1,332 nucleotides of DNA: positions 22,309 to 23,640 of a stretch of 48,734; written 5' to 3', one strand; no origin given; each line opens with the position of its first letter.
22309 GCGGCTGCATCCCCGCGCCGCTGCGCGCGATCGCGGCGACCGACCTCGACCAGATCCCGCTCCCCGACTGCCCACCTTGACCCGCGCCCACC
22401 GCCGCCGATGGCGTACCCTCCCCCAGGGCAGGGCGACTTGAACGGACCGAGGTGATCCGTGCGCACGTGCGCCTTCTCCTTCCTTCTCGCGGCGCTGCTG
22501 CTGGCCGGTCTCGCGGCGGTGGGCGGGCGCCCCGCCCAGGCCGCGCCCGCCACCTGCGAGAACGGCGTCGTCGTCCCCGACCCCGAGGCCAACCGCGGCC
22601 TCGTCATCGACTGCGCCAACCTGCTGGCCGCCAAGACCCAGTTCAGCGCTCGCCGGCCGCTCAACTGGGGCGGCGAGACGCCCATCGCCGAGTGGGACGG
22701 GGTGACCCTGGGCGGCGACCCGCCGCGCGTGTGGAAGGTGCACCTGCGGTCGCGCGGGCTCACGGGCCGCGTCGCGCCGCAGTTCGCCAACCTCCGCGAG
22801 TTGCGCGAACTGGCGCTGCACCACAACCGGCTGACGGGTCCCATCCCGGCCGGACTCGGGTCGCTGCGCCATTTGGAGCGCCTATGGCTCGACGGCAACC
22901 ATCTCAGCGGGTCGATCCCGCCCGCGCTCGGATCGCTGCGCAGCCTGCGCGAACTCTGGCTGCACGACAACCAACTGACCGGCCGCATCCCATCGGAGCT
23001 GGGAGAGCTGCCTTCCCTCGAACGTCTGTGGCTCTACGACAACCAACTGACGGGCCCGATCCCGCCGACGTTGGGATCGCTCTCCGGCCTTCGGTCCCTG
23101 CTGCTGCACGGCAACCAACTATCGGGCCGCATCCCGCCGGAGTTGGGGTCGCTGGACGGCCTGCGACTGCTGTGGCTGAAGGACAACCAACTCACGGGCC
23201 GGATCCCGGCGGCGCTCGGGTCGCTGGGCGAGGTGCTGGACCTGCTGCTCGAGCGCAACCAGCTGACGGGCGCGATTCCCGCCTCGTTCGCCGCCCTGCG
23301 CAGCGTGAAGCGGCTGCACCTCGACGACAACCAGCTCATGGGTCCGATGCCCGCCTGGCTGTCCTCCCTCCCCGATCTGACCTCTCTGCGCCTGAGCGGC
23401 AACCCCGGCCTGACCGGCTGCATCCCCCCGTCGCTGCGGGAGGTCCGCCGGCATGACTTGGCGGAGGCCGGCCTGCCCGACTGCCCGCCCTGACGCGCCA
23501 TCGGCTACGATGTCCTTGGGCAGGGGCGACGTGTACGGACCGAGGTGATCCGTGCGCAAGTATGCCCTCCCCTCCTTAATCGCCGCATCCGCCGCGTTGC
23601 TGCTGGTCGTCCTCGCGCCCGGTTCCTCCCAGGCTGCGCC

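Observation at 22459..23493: The repeats and caps are of the plant-specific LRR type; the single-module gene has the layout of a PGIP / LRR-receptor ectodomain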

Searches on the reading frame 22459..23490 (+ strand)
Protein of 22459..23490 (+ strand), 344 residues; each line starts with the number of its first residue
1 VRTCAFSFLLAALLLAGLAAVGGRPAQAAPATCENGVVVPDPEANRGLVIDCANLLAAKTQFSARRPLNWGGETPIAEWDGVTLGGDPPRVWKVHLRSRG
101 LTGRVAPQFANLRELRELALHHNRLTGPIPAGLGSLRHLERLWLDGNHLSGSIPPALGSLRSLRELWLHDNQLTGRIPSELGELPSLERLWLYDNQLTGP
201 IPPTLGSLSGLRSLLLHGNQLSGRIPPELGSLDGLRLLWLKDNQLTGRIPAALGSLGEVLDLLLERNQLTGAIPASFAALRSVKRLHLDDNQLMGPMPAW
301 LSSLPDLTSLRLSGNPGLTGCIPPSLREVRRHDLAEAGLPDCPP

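Call 4: search_protein_families(library=pfam, proteins=[window:22459-23490:+], max_evalue=10)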
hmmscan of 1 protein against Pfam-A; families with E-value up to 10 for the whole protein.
window:22459-23490:+ (344 aa): 9 families
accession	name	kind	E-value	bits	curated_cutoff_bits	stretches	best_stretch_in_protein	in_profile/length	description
PF00560.39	LRR_1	-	8.2e-34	108.8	20.6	8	138-160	1-23/23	Leucine Rich Repeat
PF12799.13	LRR_4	-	4.3e-25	87.6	27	5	162-198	2-37/44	Leucine Rich repeats (2 copies)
PF13855.12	LRR_8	-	7.6e-23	80.5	27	4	262-316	6-60/61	Leucine rich repeat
PF23598.1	LRR_14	-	7.9e-15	54.9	40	2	109-217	43-147/353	Leucine-rich repeat region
PF25019.1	LRR_R13L1-DRL21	-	2e-05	24.9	27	1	150-192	81-124/127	R13L1/DRL21 LRRs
PF24758.1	LRR_At5g56370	-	0.00049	20.3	27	1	111-171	9-71/227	FBD-associated F-box protein At5g56370, LRR repeats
PF09782.14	NDUF_B6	-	0.051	14.2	27.9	1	159-180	14-35/128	NADH:ubiquinone oxidoreductase, NDUFB6/B17 subunit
PF11819.13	CUPID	-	0.085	13.4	22.4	0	160-181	51-72/136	Cytohesin Ubiquitin Protein Inducing Domain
PF24141.1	LRR_ComC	-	0.3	11.1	27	1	240-278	242-277/288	EGF-like domain-containing protein ComC LRR domain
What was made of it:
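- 22459..23493 (+): Gene E: single-module secreted PS-LRR protein, 344 aa (the finding). Pfam LRR_1/LRR_4/LRR_8/LRR_14 in call 4.
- On Pfam LRRNT_2 (PF08263): No hit on E (call 4).
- On Sponge-symbiont eukaryote-like repeat proteins (LRR type): LRR_1/4/8 hits (call 4).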

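Call 5: search_solved_structures(query=window:22459-23490:+, max_evalue=0.001, show_alignments=3)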
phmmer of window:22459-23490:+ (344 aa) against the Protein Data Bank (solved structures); distinct sequences matched with E-value up to 0.001: 335 (the best 60 are shown).
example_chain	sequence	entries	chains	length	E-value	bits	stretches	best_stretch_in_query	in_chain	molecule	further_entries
6s6q_A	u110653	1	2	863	1.6e-162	544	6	114-323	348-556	LRR receptor-like serine/threonine-protein kinase GSO1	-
8wec_A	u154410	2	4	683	3e-162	543.1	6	79-278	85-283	MDIS1-interacting receptor like kinase 2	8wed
5hyx_B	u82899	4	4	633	3.1e-145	487.1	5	110-325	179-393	Probable LRR receptor-like serine/threonine-protein kinase At4g26540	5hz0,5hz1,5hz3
8web_A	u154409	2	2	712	1.9e-138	464.8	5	101-326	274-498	MDIS1-interacting receptor like kinase 2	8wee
4mn8_A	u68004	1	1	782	1e-122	413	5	118-305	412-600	LRR receptor-like serine/threonine-protein kinase FLS2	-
8yaa_A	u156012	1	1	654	3.5e-116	391.5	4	99-324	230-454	MDIS1-interacting receptor like kinase 2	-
4mna_A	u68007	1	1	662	3.1e-108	365.4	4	118-304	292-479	LRR receptor-like serine/threonine-protein kinase FLS2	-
5gr8_A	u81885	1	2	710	1.9e-107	362.8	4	67-273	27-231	Leucine-rich repeat receptor-like protein kinase PEPR1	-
8wef_A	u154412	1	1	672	2.4e-103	349.3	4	110-279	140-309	MALE DISCOVERER 1-INTERACTING RECEPTOR-LIKE KINASE 2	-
8weh_A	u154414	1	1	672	2.7e-103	349.1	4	110-279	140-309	MALE DISCOVERER 1-INTERACTING RECEPTOR-LIKE KINASE 2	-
8weg_A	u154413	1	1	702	3.7e-103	348.7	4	110-279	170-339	MALE DISCOVERER 1-INTERACTING RECEPTOR-LIKE KINASE 2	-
8wei_A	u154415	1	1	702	6e-103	348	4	110-279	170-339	MALE DISCOVERER 1-INTERACTING RECEPTOR-LIKE KINASE 2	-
7odk_AAA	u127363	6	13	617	4e-96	325.5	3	75-295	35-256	Receptor-like protein kinase HSL1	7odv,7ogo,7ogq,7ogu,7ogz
9s9c_A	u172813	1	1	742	3.9e-95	322.3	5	102-255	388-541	Serine/threonine-protein kinase BRI1-like 2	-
9u0g_A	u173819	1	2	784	1e-92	314.3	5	102-255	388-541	Serine/threonine-protein kinase BRI1-like 2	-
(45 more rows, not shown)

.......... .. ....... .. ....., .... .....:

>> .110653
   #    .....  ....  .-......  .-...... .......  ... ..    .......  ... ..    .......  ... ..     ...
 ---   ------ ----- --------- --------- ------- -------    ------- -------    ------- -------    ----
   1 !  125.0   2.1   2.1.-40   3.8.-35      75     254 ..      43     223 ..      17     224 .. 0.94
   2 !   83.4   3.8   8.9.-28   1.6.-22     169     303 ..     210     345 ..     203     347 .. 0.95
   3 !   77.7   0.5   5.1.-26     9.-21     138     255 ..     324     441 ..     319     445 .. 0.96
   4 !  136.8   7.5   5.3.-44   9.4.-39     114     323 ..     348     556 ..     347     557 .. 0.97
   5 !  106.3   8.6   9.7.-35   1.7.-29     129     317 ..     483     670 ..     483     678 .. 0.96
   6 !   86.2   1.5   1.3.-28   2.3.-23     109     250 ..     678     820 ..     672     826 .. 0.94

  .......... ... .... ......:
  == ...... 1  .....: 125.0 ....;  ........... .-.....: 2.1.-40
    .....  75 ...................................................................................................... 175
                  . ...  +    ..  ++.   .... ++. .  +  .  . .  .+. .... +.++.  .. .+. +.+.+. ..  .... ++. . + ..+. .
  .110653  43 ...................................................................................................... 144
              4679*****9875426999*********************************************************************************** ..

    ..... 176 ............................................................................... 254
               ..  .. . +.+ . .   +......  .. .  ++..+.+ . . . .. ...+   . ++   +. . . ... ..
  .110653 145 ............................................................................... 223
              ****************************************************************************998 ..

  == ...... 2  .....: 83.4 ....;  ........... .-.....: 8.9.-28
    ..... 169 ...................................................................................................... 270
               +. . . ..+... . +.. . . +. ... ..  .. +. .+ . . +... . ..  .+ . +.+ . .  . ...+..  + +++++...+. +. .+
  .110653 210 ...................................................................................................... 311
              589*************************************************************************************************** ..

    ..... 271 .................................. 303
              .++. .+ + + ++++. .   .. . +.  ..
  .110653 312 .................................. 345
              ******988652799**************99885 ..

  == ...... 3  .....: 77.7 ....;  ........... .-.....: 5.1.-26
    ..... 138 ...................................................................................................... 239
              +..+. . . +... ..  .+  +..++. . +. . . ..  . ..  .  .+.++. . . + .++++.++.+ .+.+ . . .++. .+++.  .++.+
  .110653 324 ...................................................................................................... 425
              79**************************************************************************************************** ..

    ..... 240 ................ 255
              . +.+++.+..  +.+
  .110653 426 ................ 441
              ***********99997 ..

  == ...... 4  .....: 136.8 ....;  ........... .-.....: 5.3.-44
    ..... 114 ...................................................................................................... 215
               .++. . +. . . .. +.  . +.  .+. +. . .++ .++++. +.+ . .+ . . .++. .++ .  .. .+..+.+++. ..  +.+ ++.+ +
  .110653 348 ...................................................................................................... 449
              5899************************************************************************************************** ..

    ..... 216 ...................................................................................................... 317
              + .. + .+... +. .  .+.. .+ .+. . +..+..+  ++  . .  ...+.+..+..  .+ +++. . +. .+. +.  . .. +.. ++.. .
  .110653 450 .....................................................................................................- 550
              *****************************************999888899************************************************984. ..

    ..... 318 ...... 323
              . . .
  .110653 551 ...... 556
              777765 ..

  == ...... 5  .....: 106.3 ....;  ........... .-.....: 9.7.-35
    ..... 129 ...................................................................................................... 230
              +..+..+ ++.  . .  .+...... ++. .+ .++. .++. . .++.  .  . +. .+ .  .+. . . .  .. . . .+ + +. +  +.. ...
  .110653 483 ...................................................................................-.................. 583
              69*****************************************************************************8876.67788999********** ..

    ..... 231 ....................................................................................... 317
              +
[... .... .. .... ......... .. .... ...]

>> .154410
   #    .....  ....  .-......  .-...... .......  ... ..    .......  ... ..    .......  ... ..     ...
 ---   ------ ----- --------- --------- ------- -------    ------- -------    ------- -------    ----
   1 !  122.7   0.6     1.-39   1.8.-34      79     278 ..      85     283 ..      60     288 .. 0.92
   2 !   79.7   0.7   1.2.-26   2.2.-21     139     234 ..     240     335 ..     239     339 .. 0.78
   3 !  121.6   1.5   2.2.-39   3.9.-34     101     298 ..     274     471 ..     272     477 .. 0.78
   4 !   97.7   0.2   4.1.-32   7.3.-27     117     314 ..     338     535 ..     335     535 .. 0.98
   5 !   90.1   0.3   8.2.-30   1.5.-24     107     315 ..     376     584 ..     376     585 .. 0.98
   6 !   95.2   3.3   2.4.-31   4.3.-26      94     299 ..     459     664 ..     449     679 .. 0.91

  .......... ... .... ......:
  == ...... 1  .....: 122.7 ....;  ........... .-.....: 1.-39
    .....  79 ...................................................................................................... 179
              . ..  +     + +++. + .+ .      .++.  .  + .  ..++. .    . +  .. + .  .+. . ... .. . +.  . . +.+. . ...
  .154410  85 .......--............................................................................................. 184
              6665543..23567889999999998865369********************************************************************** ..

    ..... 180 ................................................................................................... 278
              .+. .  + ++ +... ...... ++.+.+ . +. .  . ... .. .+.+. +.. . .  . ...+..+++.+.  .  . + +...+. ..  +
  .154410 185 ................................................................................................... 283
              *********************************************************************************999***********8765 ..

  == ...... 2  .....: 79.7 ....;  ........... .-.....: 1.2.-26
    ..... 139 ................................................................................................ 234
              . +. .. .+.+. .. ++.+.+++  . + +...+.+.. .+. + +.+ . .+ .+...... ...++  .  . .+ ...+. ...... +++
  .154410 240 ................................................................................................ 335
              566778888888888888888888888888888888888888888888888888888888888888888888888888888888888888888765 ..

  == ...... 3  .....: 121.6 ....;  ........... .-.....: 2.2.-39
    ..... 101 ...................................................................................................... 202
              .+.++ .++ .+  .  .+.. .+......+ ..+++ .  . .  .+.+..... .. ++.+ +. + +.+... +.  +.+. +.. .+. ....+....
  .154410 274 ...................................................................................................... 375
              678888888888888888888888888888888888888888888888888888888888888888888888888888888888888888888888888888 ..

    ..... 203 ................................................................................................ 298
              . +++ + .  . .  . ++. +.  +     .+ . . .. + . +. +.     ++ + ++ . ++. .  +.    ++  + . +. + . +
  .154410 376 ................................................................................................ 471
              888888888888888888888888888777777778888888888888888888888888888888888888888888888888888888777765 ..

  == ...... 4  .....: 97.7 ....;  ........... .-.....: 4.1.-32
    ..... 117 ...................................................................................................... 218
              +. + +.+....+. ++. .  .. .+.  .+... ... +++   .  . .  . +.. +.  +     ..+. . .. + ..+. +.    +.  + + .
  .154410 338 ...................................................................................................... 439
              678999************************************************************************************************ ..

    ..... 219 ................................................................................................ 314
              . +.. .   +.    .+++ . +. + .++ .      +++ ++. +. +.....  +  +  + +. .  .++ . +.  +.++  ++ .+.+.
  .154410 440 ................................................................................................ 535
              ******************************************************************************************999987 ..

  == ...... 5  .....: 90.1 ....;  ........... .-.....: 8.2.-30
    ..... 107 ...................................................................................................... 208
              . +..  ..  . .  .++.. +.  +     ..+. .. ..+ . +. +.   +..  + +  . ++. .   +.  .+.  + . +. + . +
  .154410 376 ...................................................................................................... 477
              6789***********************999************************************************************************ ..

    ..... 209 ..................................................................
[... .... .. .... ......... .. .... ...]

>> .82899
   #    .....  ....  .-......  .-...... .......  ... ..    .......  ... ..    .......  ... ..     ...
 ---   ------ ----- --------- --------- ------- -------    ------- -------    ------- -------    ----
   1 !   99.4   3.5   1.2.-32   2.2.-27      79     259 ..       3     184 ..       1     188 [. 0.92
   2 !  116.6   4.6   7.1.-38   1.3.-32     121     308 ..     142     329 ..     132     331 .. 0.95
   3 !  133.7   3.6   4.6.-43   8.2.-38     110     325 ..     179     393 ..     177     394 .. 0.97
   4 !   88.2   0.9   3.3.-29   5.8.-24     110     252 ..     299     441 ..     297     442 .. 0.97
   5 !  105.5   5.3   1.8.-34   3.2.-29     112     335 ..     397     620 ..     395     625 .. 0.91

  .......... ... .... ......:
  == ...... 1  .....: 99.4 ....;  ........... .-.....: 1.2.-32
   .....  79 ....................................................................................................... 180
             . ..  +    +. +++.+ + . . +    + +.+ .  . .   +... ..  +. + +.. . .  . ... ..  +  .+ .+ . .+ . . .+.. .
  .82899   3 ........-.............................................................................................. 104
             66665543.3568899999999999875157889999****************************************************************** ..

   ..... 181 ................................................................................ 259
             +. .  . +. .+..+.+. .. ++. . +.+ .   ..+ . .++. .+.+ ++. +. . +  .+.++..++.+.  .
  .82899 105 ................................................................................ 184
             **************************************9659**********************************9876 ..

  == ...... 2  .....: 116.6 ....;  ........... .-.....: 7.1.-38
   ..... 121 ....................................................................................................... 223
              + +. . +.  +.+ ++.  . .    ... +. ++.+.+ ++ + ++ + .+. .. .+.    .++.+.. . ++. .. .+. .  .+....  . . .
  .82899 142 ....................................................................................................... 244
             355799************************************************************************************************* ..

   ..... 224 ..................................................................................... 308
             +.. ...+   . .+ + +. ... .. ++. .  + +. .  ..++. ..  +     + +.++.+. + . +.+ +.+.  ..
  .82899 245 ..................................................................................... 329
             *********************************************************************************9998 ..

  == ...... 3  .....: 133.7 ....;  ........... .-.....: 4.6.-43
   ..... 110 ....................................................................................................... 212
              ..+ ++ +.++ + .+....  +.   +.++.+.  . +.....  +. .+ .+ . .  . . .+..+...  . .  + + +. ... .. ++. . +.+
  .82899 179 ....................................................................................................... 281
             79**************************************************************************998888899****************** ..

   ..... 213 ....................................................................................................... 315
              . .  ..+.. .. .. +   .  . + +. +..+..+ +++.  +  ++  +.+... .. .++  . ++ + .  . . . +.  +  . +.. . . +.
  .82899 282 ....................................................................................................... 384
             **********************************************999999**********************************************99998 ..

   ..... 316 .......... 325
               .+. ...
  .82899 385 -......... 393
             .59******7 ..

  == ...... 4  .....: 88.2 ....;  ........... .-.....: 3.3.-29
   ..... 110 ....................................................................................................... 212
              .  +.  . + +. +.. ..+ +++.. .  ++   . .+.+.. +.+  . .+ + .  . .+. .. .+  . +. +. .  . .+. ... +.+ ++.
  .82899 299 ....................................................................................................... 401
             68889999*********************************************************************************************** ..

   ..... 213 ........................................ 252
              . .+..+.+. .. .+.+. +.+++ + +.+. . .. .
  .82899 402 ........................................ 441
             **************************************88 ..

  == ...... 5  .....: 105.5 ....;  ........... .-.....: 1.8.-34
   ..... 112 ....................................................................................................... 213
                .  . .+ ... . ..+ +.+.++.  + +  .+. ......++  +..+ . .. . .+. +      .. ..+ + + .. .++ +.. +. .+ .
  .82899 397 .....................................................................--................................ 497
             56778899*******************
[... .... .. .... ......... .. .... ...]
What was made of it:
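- The PDB sequence hits shown are predominantly plant LRR-RK ectodomains, and the strongest are all plant (E down to 1.6e-162; call 5).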

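Call 6: search_protein_families(library=ncbifam, proteins=[window:22459-23490:+], max_evalue=1)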
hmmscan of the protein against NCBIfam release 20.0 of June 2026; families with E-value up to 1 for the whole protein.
window:22459-23490:+ (344 aa): 6 families
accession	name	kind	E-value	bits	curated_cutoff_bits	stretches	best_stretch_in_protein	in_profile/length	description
NF041381.1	XopAC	subfamily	1.1e-23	83.7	450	2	201-327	81-204/451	XopAC/AvrAC family type III secretion system effector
NF041400.1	XopAE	equivalog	9.6e-19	67.6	600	1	109-311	15-214/478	type III secretion system effector XopAE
NF047464.1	FibnectbindLIC11051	equivalog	4.2e-16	58.5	1000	1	111-290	486-659/685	LIC_11051 family fibronectin-binding protein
NF041351.1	XopL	equivalog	1.3e-10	40.7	500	2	99-203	163-265/497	type III secretion system leucine-rich repeat domain-containing effector XopL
NF033188.1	internalin_H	exception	1.7e-05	23.7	1050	1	112-274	97-247/548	InlH/InlC2 family class 1 internalin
NF008543.0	PRK11466.1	equivalog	0.32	8.8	982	1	205-251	652-698/914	TMAO reductase system sensor histidine kinase/response regulator TorS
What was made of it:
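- On Type III effector LRR families (XopL, XopAC, XopAE) and internalins: XopAC 83.7/450, XopAE 67.6/600, XopL 40.7/500, internalin H 23.7/1050 (call 6).
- Closest known: Bacterial LRR effectors and adhesins. Same: They give weak similarity through the repeats (calls 5, 6).
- Closest known: Bacterial LRR effectors and adhesins. Different: All NCBIfam scores are far below cut-offs (for example XopAC 83.7 against 450; call 6).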

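Call 11: find_homologous_proteins(query=window:22459-23490:+, max_evalue=1e-10)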
Query window:22459-23490:+ (344 aa): 3436 proteins with E <= 1e-10 among 8000 candidates; the best 120 are listed.
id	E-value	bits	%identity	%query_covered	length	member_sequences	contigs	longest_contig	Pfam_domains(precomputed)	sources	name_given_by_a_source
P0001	1.6e-181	621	51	91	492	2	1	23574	PF23598.2,PF24758.2,PF00560.40,PF12799.14,PF13855.13,PF23211.1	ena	-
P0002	7.5e-145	501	62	91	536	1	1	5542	PF23598.2,PF13516.13,PF00560.40,PF12799.14,PF13855.13,PF23211.1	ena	-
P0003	3.9e-122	426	47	72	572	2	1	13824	PF23598.2,PF00560.40,PF12799.14,PF13855.13,PF23211.1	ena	-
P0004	8.6e-120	418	48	95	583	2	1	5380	PF23598.2,PF13516.13,PF00560.40,PF12799.14,PF13855.13,PF23211.1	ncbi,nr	ncbi:MAG: hypothetical protein OXI03_09055, partial [Chloroflexota bacterium]|nr:hypothetical protei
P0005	6.1e-116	406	47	94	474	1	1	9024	PF23598.2,PF00560.40,PF12799.14,PF13855.13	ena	-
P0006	6.5e-115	402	51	67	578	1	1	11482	PF23598.2,PF13516.13,PF00560.40,PF12799.14,PF13855.13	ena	-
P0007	7.4e-106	372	48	64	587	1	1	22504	PF24048.2,PF23598.2,PF13516.13,PF24141.2,PF00560.40,PF12799.14,PF13855.13,PF23211.1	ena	-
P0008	1.5e-105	371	47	78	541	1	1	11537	PF23598.2,PF13516.13,PF00560.40,PF12799.14,PF13855.13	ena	-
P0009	2.8e-105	371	47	59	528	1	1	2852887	PF23598.2,PF00560.40,PF12799.14,PF13855.13,PF23211.1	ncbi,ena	-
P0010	1.1e-102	362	43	83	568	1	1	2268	PF23598.2,PF24758.2,PF25019.1,PF00560.40,PF12799.14,PF25013.1,PF13855.13,PF23211.1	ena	-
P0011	1.7e-102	361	47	66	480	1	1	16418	PF23598.2,PF13516.13,PF00560.40,PF12799.14,PF13855.13,PF23211.1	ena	-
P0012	3.3e-102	360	49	65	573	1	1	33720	PF23598.2,PF24758.2,PF25019.1,PF00560.40,PF12799.14,PF13855.13,PF23211.1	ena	-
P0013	6.2e-102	360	46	90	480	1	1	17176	PF23598.2,PF00560.40,PF12799.14,PF13855.13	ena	-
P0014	7.0e-101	356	40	86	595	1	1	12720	PF23598.2,PF00560.40,PF12799.14,PF13855.13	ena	-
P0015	9.2e-99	349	47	93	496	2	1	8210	PF23598.2,PF25019.1,PF00560.40,PF12799.14,PF13855.13,PF23211.1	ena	-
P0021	3.2e-92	328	40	89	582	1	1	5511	PF23598.2,PF00560.40,PF08263.18,PF12799.14,PF13855.13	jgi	jgi:Leucine-rich repeat (LRR) protein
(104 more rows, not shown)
